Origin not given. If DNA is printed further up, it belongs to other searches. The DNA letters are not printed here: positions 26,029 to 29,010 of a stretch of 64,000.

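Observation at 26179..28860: NLR-like fusion: N-terminal LRR (ribonuclease-inhibitor type) plus KAP-family P-loop NTPase with intramembrane insert. Candidate single-gene defence/abortive-infection module.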

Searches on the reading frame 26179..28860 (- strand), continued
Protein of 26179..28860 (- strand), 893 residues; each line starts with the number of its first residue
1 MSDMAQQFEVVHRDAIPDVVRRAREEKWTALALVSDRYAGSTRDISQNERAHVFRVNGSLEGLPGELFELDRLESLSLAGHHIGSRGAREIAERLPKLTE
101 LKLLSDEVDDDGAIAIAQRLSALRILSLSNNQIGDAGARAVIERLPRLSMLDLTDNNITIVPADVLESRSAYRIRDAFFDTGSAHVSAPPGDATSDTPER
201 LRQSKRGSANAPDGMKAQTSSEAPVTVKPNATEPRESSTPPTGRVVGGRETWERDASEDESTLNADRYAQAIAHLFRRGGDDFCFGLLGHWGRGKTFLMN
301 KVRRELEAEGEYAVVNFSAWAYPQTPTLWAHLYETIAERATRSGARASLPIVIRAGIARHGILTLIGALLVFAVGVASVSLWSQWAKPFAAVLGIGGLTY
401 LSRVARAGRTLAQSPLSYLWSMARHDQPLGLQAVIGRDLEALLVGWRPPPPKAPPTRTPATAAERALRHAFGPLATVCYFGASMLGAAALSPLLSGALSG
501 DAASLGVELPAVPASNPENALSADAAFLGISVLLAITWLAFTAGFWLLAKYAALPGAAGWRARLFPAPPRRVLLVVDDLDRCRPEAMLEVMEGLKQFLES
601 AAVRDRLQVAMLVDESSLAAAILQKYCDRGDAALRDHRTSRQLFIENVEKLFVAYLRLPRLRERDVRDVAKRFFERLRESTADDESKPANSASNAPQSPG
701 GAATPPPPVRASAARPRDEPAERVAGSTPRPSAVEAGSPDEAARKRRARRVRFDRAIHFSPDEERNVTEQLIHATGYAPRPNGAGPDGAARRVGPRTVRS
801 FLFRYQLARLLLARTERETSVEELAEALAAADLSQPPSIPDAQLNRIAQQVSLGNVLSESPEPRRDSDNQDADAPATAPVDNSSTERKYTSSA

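Call 35: search_dna_similar(query=window:26179-28860:-, collection=plasmids, mode=protein, max_rows=25)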
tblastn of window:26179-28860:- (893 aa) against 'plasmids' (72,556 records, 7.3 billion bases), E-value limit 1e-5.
Records with a match: 2; places in all: 2; records where one place covers at least 80% of the query: 0.
Best place of each record, by identity: <60% 2.
By first word of the organism name: Rhizobium 2.
By predicted mobility (MOB-suite, as given by PLSDB): conjugative 2.
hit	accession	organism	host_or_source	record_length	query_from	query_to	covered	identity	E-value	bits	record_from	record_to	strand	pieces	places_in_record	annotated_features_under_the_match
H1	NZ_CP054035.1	Rhizobium indicum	Pisum sativum l. (pea),Pure culture,Pea ...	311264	269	446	20%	30.0%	1e-13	84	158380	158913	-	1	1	P-loop NTPase fold protein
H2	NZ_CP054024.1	Rhizobium indicum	Pisum sativum l. (pea),Pure culture,Pea ...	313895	269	446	20%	30.0%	1e-13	84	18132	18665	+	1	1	P-loop NTPase fold protein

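Call 40: predict_structure(alignment_id=A1)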
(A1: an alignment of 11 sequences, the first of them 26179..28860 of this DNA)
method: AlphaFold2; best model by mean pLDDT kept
length: 893 residues; sequences in the alignment: 11
mean_pLDDT: 61.8   pTM: 0.53
mean pLDDT of the five models: 61.8, 61.8, 61.3, 58.2, 56.6
residues with pLDDT >= 90: 43; 70-90: 343; 50-70: 199; < 50: 308
segments of 3 or more residues with pLDDT < 50: 1-15, 28-82, 96-105, 122-133, 146-160, 162-166, 182-262, 496-508, 686-737, 752-755, 783-790, 859-893
pLDDT, mean of each block of 10 residues (from residue 1): 34 53 54 39 33 37 40 41 54 50 51 61 43 55 53 42 52 62 32 23 24 26 24 27 32 40 71 87 86 84 89 89 72 87 80 87 86 70 61 75 71 58 53 80 87 70 86 88 83 52 48 60 72 82 82 59 74 92 87 87 89 89 77 59 86 85 81 78 50 33 30 28 31 42 57 59 87 68 46 73 87 80 88 81 87 61 38 35 29 26
secondary structure, 60 per line:
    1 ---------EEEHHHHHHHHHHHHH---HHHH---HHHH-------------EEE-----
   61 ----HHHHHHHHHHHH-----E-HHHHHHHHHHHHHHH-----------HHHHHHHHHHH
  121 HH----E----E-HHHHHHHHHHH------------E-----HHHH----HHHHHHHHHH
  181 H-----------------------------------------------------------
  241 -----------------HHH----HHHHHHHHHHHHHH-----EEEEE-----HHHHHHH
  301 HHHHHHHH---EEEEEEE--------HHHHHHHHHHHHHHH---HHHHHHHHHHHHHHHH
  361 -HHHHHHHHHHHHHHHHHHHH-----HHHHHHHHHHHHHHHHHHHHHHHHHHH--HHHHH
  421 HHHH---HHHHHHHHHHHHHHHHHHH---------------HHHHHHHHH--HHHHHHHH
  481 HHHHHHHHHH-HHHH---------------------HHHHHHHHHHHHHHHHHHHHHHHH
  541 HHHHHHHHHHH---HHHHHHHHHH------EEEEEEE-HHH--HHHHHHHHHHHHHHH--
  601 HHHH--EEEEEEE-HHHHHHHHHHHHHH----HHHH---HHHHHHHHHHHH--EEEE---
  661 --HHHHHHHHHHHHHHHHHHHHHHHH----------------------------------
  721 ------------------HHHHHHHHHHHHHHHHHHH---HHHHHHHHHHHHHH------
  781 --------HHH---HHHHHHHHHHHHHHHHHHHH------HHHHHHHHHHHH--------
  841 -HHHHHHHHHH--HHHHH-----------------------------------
elements in order (helices of 4 or more, strands of 3 or more residues): E10-12 H13-25 H29-32 H36-39 E53-55 H65-76 H84-98 H110-122 H134-144 H163-166 H171-181 H265-278 E284-288 H294-308 E312-318 H327-341 H345-360 H362-381 H387-413 H416-424 H428-446 H462-470 H473-490 H492-495 H517-551 H555-564 E571-577 H584-598 H601-604 E607-613 H615-628 H633-636 H640-651 E654-657 H663-686 H739-757 H761-774 H795-814 H821-832 H842-851 H854-858

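Call 43: search_solved_structures(query=A1, max_evalue=1)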
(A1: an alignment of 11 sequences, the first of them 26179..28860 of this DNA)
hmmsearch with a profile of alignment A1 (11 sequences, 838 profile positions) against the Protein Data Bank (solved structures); distinct sequences matched with E-value up to 1: 3.
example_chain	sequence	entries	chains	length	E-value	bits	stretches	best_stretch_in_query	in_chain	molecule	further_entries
9h2l_A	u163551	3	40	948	0.059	15.3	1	318-364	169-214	NB-ARC domain-containing protein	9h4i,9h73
7nhk_0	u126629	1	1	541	0.59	12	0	321-355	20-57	ABC-F type ribosomal protection protein Lsa(A)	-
6ybw_z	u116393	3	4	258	0.87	11.4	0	656-731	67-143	Eukaryotic translation initiation factor 3 subunit J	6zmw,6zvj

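Call 44: fold_search(model_id=the predicted structure, library=pdb)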
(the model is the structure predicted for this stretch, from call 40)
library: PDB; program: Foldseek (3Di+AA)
matches with E <= 10: 239; with E <= 0.001: 0
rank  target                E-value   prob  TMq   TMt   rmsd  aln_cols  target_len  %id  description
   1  8hr8_C                1.8e-01  0.98  0.16  0.17  13.8       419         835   11  Structure of heptameric RdrA ring (released 2023-02-01)
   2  9rai_e                1.9e-01  0.13  0.08  0.09  38.4       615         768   10  Structure of the S.aureus MecA/ClpC/ClpP degradation system (released 2025-09-10)
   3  6n8t_D                2.0e-01  0.11  0.07  0.09  37.4       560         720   10  Hsp104DWB closed conformation (released 2019-01-02)
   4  8hr8_G                2.1e-01  0.97  0.17  0.18  13.0       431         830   11  Structure of heptameric RdrA ring (released 2023-02-01)
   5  9rai_f                2.5e-01  0.12  0.08  0.09  32.8       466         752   10  Structure of the S.aureus MecA/ClpC/ClpP degradation system (released 2025-09-10)
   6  9rai_d                3.1e-01  0.11  0.08  0.09  40.2       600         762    9  Structure of the S.aureus MecA/ClpC/ClpP degradation system (released 2025-09-10)
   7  4lja                  3.4e-01  0.57  0.08  0.17   8.6       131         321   10  ClpB NBD2 R621Q from T. thermophilus in complex with AMPPCP and guanidinium chloride (released 2014-02-12)
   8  4lj9                  4.5e-01  0.44  0.08  0.17  11.4       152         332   14  ClpB NBD2 R621Q from T. thermophilus in complex with AMPPCP (released 2014-02-12)
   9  9gi1_c                5.5e-01  0.09  0.08  0.11  37.6       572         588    9  Structure of the S.aureus MecA/ClpC/ClpP degradation system (released 2025-08-20)
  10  4akk_A                6.0e-01  0.20  0.09  0.18  25.3       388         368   13  Structure of the NasR transcription antiterminator (released 2012-06-20)
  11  4lj8                  6.8e-01  0.44  0.08  0.17   8.6       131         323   10  ClpB NBD2 R621Q from T. thermophilus in complex with ADP (released 2014-02-12)
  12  4akk_B                6.8e-01  0.20  0.09  0.18  25.5       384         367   13  Structure of the NasR transcription antiterminator (released 2012-06-20)
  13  9rai_c                8.4e-01  0.08  0.08  0.09  39.8       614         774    9  Structure of the S.aureus MecA/ClpC/ClpP degradation system (released 2025-09-10)
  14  1e9s_I                8.8e-01  0.14  0.10  0.18  20.7       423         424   10  Bacterial conjugative coupling protein TrwBdeltaN70. Unbound monoclinic form. (released 2001-02-06)
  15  9g2x_B                9.9e-01  0.09  0.08  0.10  28.8       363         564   17  Cryo-EM structure of IrtAB in outward-occluded state in presence of mycobactin under turnover conditions in LMNG (released 2024-12-18)
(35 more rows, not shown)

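Call 45: search_protein_representatives(alignment_id=A1)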
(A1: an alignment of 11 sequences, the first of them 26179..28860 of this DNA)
Query: 11 sequences, 838 profile positions. Proteins with E-value up to 0.001 (for the whole library): 17584; up to 1e-10: 5606; up to 1e-30: 839. The best 150 are listed.
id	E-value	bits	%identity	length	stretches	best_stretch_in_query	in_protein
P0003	9.4e-271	917.8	-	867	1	6-832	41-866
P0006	4.3e-260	882.5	-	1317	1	6-829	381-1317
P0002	2.9e-258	876.5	-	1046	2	116-834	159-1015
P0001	1.5e-247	841.0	-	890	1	62-833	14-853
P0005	1.9e-244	830.8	-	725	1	87-837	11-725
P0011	2.4e-235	800.6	-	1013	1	8-829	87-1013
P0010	1.2e-228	778.5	-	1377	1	6-829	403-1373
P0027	8.3e-177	607.0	-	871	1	49-829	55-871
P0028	1.5e-173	596.2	-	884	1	71-829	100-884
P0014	8.8e-171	587.0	-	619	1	297-829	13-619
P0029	5.7e-167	574.4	-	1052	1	92-829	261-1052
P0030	5.7e-165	567.8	-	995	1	63-829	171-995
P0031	9.9e-162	557.1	-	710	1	288-829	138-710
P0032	3.9e-161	555.1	-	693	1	274-829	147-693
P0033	3.9e-160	551.8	-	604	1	264-829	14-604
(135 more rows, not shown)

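Call 51: search_protein_families(library=pfam, alignment_id=A2, max_evalue=0.00001)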
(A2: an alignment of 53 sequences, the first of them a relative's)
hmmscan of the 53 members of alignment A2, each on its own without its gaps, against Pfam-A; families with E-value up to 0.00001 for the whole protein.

A. member 1, P0001 (890 aa): 4 families
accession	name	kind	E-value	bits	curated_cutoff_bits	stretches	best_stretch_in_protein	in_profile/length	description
PF07693.20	KAP_NTPase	-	2.1e-20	73.6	20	2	264-343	3-85/293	KAP family P-loop domain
PF13516.12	LRR_6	-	1.1e-08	34.9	23.4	0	120-137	5-22/24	Leucine Rich repeat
PF13855.12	LRR_8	-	3.5e-08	33.5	27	0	94-155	2-61/61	Leucine rich repeat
PF12799.13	LRR_4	-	6.4e-08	33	27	0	120-155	3-36/44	Leucine Rich repeats (2 copies)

B. families by the number of members that match (of 53 scanned): 22 families
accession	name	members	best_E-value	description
PF07693.20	KAP_NTPase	53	2.3e-21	KAP family P-loop domain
PF04326.19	SLFN_AlbA_2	3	5.1e-09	Schlafen, AlbA_2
PF13516.12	LRR_6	2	3.6e-25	Leucine Rich repeat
PF12799.13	LRR_4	2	5.8e-19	Leucine Rich repeats (2 copies)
PF13855.12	LRR_8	2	2.9e-18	Leucine rich repeat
PF14559.12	TPR_19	2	1.1e-17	Tetratricopeptide repeat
PF12895.13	ANAPC3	2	1.4e-12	Anaphase-promoting complex, cyclosome, subunit 3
PF02815.25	MIR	2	6.8e-12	MIR domain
PF13174.12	TPR_6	2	5e-10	Tetratricopeptide repeat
PF13638.12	PIN_4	1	1.7e-29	PIN domain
PF01381.28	HTH_3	1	1.1e-12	Helix-turn-helix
PF13560.12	HTH_31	1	2.9e-12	Helix-turn-helix domain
PF07721.20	TPR_4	1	2.9e-11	Tetratricopeptide repeat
PF00560.39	LRR_1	1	8.6e-11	Leucine Rich Repeat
PF13428.12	TPR_14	1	3.7e-10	Tetratricopeptide repeat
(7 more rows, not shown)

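Call 52: search_protein_families(library=pfam, alignment_id=A3, max_evalue=0.00001)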
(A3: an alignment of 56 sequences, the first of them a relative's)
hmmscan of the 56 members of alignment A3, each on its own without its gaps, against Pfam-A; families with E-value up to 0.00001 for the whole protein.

A. member 1, P0069 (1137 aa): 1 family
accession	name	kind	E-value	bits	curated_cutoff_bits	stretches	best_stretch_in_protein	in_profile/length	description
PF07693.20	KAP_NTPase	-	7.1e-16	58.7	20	1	857-961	152-240/293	KAP family P-loop domain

B. families by the number of members that match (of 56 scanned): 18 families
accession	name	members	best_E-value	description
PF07693.20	KAP_NTPase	56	1.3e-23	KAP family P-loop domain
PF04326.19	SLFN_AlbA_2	11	2.3e-24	Schlafen, AlbA_2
PF13401.12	AAA_22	3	3.7e-07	AAA domain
PF01381.28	HTH_3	2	1.1e-13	Helix-turn-helix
PF13676.11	TIR_2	2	5.6e-09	TIR domain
PF10711.15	DUF2513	2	8.9e-08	Hypothetical protein (DUF2513)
PF01048.26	PNP_UDP_1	1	4.4e-18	Phosphorylase superfamily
PF00805.28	Pentapeptide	1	5.1e-18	Pentapeptide repeats (8 copies)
PF13560.12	HTH_31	1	3.8e-17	Helix-turn-helix domain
PF13599.13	Pentapeptide_4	1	2.6e-14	Pentapeptide repeat region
PF12844.13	HTH_19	1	6.6e-13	Helix-turn-helix domain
PF00903.31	Glyoxalase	1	4.3e-12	Glyoxalase/Bleomycin resistance protein/Dioxygenase superfamily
PF02815.25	MIR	1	1.3e-11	MIR domain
PF13576.12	Pentapeptide_3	1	2.2e-10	Pentapeptide repeats (9 copies)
PF00656.27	Peptidase_C14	1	8.3e-10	Caspase domain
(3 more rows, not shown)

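Call 57: find_encoding_contigs(protein=P0029, flank=8000, max_places=1)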
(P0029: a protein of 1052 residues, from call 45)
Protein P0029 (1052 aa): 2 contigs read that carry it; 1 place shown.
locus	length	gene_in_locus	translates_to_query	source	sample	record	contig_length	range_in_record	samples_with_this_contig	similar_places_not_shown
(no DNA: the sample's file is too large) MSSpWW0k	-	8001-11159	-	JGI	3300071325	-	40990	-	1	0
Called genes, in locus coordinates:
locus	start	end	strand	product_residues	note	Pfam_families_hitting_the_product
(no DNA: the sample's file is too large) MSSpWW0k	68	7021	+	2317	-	PF07495:Y_Y_Y (faint), PF17957:Big_7, PF19078:Big_12 (faint), PF17957:Big_7, PF16656:Pur_ac_phosph_N, PF00149:Metallophos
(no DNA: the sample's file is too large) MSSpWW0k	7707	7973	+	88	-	-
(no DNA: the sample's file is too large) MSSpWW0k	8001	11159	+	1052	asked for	PF07693:KAP_NTPase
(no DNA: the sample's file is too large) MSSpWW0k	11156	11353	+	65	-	-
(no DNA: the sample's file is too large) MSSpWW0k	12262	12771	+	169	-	-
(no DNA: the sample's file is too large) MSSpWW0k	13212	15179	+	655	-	PF02705:K_trans, PF22776:K_trans_C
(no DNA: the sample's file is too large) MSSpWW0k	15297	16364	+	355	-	PF00294:PfkB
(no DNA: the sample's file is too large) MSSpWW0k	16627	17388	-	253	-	PF01784:DUF34_NIF3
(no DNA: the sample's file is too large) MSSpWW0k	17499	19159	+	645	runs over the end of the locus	PF02784:Orn_Arg_deC_N, PF17810:Arg_decarb_HB, PF17944:Arg_decarbox_C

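Call 59: search_protein_families(library=pfam, alignment_id=A4, max_evalue=0.00001)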
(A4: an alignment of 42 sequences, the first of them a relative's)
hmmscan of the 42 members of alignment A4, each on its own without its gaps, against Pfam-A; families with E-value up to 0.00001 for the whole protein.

A. member 1, P0126 (628 aa): 1 family
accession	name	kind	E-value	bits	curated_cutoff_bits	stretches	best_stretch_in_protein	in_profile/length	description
PF07693.20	KAP_NTPase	-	2.3e-12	47.2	20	1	142-223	2-82/293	KAP family P-loop domain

B. families by the number of members that match (of 42 scanned): 12 families
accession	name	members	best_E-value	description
PF07693.20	KAP_NTPase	42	3e-22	KAP family P-loop domain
PF04326.19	SLFN_AlbA_2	5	1.5e-14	Schlafen, AlbA_2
PF13401.12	AAA_22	4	9.1e-07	AAA domain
PF01381.28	HTH_3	1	1.6e-14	Helix-turn-helix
PF12844.13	HTH_19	1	4e-14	Helix-turn-helix domain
PF13560.12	HTH_31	1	9.4e-12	Helix-turn-helix domain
PF13289.12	SIR2_2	1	2e-11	SIR2-like domain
PF19955.5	EAD1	1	2.3e-11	Effector-associated domain 1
PF03448.22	MgtE_N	1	3.5e-08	MgtE intracellular N domain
PF12770.12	CHAT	1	3.6e-08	CHAT domain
PF13676.11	TIR_2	1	1.9e-07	TIR domain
PF00656.27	Peptidase_C14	1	2.9e-06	Caspase domain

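Call 64: find_related_loci(query=A2, collection=metagenome_contigs, flank=10000)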
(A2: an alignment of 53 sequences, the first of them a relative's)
Query A2 (890 aa) in metagenome_contigs; peptide patterns used: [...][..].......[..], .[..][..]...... (x = any residue, [..] = any of these).
408 stretches matched a pattern; 258 encode a relative of the query (tblastn E <= 1e-3); the best 80 are kept; 80 distinct loci.
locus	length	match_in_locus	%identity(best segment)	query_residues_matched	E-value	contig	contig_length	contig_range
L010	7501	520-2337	38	211-830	2e-94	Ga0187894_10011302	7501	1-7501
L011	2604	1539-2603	42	251-667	1e-79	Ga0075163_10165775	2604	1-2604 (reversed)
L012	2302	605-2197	31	256-848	2e-69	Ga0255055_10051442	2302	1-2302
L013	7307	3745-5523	31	244-873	6e-67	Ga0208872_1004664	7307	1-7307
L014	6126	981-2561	30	243-828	7e-65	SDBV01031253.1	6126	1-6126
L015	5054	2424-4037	29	230-835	5e-64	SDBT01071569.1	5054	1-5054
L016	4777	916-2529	31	211-827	4e-64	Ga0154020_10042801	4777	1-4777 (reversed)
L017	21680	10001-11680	33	243-849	2e-63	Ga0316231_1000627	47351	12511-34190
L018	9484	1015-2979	35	224-866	8e-61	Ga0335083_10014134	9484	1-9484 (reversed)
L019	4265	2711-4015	35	225-680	2e-60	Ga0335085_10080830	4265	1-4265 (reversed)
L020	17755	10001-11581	33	251-849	4e-60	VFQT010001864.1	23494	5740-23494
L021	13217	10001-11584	28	225-827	1e-59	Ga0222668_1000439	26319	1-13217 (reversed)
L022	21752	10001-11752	30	238-849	8e-59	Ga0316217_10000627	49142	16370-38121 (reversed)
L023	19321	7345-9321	32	224-867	6e-58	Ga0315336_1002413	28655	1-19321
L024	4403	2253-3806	32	244-849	1e-57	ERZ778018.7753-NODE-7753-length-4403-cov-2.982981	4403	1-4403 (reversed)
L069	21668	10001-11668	28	113-737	1e-19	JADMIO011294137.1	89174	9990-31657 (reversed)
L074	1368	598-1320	27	69-336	2e-19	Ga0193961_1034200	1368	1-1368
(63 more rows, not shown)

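Call 65: find_related_loci(query=A2, collection=viral_contigs, flank=10000)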
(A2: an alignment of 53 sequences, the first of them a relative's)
Query A2 (890 aa) in viral_contigs; peptide patterns used: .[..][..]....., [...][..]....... (x = any residue, [..] = any of these).
141 stretches matched a pattern, but none encodes a relative of the query by tblastn (E <= 1e-3).
